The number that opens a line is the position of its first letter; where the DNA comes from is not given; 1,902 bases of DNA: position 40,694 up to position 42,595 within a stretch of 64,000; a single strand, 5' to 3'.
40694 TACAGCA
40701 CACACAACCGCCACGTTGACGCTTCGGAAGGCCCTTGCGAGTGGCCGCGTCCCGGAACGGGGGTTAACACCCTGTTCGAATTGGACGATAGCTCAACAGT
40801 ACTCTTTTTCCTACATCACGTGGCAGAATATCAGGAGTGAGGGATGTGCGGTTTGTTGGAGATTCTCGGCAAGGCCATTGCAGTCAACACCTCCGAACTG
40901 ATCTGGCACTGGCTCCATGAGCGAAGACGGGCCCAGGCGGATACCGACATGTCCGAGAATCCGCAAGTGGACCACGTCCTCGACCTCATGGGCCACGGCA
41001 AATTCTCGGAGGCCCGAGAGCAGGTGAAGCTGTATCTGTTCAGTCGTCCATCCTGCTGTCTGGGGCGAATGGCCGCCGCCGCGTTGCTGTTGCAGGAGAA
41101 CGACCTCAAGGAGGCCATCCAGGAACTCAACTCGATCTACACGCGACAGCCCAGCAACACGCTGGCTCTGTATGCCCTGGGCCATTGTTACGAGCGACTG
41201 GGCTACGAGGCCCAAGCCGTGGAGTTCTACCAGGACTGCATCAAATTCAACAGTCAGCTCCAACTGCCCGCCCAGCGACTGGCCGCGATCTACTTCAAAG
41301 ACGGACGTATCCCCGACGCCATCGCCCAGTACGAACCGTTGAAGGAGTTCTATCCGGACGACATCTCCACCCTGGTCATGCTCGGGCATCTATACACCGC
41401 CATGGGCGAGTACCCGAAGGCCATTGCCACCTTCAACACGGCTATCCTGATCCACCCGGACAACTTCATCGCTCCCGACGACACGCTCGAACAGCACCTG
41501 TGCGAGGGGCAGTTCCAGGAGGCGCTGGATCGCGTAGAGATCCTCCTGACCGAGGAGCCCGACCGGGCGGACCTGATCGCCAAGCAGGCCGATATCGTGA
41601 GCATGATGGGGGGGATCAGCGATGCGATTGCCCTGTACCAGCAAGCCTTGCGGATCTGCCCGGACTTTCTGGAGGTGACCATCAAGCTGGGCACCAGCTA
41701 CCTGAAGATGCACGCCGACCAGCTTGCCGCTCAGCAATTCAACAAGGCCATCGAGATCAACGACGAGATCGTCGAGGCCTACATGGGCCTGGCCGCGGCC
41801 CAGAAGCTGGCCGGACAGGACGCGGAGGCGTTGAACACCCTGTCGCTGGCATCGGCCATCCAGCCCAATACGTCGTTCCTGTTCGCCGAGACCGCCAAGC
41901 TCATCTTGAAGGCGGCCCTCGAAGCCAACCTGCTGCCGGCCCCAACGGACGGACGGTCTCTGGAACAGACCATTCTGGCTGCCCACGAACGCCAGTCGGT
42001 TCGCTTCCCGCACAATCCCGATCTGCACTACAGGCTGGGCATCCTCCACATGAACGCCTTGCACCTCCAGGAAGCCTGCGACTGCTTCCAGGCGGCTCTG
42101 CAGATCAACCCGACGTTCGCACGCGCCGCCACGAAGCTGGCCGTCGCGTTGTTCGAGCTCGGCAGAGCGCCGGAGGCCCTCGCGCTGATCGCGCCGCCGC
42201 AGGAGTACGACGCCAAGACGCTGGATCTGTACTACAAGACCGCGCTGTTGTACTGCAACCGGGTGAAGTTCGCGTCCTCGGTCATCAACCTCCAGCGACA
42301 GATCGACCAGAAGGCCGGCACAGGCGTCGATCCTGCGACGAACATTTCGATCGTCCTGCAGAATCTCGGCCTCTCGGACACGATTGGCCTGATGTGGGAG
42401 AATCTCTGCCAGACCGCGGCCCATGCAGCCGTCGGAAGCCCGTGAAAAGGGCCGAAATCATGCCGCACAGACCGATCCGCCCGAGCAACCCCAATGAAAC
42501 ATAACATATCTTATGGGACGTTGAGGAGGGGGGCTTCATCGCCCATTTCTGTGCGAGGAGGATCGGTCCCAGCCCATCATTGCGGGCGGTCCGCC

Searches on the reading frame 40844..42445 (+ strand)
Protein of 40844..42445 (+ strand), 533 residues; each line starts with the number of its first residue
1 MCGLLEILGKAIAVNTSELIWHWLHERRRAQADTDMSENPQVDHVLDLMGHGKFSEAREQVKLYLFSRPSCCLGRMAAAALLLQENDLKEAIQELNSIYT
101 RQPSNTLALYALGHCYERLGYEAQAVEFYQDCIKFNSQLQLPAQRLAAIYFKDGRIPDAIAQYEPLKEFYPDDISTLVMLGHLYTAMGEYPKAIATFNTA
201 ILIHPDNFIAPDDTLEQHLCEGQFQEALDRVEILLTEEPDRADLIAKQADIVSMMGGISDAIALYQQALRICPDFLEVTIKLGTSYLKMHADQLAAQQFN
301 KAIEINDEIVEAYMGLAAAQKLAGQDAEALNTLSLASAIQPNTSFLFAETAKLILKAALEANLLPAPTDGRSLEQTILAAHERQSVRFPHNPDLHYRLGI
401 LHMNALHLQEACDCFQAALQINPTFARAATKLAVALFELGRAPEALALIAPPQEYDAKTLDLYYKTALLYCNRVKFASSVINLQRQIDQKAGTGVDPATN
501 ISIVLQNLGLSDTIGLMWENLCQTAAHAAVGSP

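Call 84: search_protein_families(library=padloc, proteins=[window:40844-42445:+], max_evalue=0.00001)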
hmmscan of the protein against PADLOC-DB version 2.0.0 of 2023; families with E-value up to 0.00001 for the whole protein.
window:40844-42445:+ (533 aa): 1 family
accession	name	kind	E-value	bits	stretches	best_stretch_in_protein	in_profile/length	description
PDLC01171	TPR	-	9.4e-07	26.2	1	304-440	247-386/504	TPR repeats containing protein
